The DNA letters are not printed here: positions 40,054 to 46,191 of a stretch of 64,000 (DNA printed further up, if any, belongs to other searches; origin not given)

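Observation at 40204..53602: Tandem pair of colinear giant paralogs (2421 and 1945 aa) of no recognisable family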

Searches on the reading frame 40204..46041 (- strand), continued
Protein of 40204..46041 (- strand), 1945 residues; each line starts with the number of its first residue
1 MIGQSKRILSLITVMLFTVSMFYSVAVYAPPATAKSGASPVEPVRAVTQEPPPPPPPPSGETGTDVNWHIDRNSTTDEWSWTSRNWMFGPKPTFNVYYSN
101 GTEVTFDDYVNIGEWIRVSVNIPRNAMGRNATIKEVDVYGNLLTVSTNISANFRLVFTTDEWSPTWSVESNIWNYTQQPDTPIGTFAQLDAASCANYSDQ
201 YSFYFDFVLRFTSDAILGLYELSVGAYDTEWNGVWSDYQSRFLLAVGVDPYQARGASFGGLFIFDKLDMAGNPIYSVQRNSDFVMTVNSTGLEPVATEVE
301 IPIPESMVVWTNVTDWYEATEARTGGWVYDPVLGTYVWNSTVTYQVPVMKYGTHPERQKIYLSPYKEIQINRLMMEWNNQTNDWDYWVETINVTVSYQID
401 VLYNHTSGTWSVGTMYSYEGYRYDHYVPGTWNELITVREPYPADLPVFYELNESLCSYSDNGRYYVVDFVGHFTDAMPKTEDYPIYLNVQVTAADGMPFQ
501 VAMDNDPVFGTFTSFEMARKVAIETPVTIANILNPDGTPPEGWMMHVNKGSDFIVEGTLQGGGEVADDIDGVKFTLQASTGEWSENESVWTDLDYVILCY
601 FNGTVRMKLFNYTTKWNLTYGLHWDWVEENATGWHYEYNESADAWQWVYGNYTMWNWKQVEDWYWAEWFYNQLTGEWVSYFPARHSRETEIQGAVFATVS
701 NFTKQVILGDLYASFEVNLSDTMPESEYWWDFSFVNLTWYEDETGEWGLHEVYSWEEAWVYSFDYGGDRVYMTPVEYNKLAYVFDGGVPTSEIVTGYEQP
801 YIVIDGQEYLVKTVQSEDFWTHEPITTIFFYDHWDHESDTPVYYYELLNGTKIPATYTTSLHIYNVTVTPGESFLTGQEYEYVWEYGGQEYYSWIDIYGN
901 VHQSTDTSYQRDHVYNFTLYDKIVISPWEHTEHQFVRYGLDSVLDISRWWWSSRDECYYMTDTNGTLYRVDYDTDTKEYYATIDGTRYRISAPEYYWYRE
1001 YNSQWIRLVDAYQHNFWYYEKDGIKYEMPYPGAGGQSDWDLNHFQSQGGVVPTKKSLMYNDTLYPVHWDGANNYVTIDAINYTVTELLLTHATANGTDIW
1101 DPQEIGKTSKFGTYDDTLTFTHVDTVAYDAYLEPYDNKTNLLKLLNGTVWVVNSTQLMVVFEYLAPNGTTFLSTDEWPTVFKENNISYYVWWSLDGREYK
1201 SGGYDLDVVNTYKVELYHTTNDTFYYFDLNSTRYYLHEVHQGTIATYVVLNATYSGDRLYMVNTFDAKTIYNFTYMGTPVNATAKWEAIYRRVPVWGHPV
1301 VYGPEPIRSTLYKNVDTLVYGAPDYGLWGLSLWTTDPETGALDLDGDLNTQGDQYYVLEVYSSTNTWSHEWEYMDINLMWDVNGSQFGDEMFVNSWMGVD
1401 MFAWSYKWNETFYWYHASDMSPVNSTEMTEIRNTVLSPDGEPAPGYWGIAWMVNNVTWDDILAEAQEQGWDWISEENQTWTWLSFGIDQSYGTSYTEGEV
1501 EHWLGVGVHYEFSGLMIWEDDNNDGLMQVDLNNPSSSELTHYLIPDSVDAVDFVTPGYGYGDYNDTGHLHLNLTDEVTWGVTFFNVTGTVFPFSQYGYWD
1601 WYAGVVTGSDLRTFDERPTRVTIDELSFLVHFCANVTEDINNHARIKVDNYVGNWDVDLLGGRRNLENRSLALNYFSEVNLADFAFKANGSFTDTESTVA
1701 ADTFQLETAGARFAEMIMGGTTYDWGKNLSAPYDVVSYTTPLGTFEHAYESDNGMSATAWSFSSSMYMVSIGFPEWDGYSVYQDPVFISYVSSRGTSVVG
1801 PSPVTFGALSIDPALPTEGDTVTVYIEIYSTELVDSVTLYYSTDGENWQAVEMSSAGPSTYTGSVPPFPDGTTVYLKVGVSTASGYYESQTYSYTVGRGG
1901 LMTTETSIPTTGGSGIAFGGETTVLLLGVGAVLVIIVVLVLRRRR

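Call 94: search_protein_families(library=pfam, alignment_id=A1, max_evalue=1)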
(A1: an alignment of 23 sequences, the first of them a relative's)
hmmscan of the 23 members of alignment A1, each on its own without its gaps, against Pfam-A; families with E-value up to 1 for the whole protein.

A. member 1, P0001 (1945 aa): 0 families

B. families by the number of members that match (of 23 scanned): 12 families
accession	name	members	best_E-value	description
PF22184.2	CBM_56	6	3.9e-07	Carbohydrate binding module family 56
PF24893.1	DUF7743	3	7.1e-13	Domain of unknown function (DUF7743)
PF11896.14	GlgE_dom_N_S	2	5.3e-07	Alpha-1,4-glucan:maltose-1-phosphate maltosyltransferase, domain N/S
PF12245.14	Big_3_2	1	0.0017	Bacterial Ig-like domain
PF14302.11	DUF4377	1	0.062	Domain of unknown function (DUF4377)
PF10450.15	POC1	1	0.063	POC1 chaperone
PF17861.6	Laterosporulin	1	0.085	Laterosporulin defensin-like peptide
PF17957.7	Big_7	1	0.11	Bacterial Ig domain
PF06442.17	DHFR_2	1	0.16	R67 dihydrofolate reductase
PF23578.1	DGKI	1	0.24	Diacylglycerol kinase iota-like domain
PF24267.1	HVO_1552_C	1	0.38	HVO_1552, C-terminal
PF03229.18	Alpha_GJ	1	0.52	Alphavirus glycoprotein J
